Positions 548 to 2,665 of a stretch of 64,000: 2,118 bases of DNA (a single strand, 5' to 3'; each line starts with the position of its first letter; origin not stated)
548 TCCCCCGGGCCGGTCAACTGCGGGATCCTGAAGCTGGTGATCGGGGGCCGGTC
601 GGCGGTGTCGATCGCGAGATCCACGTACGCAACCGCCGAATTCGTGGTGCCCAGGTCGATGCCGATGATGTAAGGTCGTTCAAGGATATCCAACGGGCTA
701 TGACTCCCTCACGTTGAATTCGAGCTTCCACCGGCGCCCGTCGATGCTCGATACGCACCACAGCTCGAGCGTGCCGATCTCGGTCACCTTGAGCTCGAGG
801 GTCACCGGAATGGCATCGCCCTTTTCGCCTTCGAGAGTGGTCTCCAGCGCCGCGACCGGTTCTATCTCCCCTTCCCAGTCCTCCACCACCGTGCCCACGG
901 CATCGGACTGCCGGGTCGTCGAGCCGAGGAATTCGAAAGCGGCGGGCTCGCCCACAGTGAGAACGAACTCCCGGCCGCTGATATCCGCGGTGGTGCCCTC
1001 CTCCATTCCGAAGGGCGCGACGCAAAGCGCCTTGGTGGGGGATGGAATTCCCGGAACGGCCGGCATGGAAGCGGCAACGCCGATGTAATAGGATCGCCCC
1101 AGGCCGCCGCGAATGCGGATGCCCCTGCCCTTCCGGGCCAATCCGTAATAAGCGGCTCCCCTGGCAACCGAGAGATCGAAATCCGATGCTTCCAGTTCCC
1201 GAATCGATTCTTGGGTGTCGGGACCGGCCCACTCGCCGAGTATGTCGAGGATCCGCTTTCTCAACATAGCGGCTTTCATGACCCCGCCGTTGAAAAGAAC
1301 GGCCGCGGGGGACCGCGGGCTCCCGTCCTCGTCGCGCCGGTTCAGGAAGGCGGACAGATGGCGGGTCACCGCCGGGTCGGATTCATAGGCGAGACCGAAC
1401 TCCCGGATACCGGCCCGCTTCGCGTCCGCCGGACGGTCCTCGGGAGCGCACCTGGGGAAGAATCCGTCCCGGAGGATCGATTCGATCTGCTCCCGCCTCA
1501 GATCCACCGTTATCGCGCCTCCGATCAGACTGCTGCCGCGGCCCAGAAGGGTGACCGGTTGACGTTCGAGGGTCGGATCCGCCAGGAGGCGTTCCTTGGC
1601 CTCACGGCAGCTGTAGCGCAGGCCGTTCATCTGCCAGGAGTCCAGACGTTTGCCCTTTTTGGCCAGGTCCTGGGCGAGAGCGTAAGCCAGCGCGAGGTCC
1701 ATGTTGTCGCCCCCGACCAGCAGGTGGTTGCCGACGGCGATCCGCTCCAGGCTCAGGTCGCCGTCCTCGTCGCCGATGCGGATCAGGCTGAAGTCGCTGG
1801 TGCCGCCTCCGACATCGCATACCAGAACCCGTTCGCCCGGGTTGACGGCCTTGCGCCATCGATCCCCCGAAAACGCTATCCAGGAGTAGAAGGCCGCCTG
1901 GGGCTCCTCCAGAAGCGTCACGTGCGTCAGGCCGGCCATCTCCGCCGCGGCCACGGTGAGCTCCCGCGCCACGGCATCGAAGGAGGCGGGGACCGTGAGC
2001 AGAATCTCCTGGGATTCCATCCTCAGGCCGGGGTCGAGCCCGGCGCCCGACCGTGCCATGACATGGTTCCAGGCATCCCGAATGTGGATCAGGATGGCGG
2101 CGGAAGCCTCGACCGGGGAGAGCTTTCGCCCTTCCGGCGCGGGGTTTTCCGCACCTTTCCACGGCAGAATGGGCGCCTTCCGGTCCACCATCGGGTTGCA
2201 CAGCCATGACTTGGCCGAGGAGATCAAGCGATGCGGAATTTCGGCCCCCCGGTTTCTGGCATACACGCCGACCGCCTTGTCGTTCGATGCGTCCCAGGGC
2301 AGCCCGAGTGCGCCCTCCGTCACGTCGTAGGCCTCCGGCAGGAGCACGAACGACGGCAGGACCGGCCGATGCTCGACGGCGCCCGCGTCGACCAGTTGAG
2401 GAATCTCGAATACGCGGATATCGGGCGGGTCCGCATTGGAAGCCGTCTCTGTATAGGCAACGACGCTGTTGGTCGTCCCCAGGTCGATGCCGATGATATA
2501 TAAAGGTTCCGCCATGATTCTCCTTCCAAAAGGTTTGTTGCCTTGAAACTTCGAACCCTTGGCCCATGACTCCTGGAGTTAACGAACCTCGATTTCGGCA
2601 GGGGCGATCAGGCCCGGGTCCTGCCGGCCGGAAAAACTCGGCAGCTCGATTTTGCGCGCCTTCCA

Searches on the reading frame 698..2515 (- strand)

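Call 76: search_protein_families(library=pfam, proteins=[window:698-2515:-], max_evalue=0.001)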
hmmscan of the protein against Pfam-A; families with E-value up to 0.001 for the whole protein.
window:698-2515:- (605 aa): 2 families
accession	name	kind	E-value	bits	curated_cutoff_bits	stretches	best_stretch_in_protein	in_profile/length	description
PF00012.26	HSP70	-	2e-19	69.7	20.6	1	78-350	42-304/599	Hsp70 protein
PF06723.19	MreB_Mbl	-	8.2e-07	28.6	27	1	165-275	90-183/327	MreB/Mbl protein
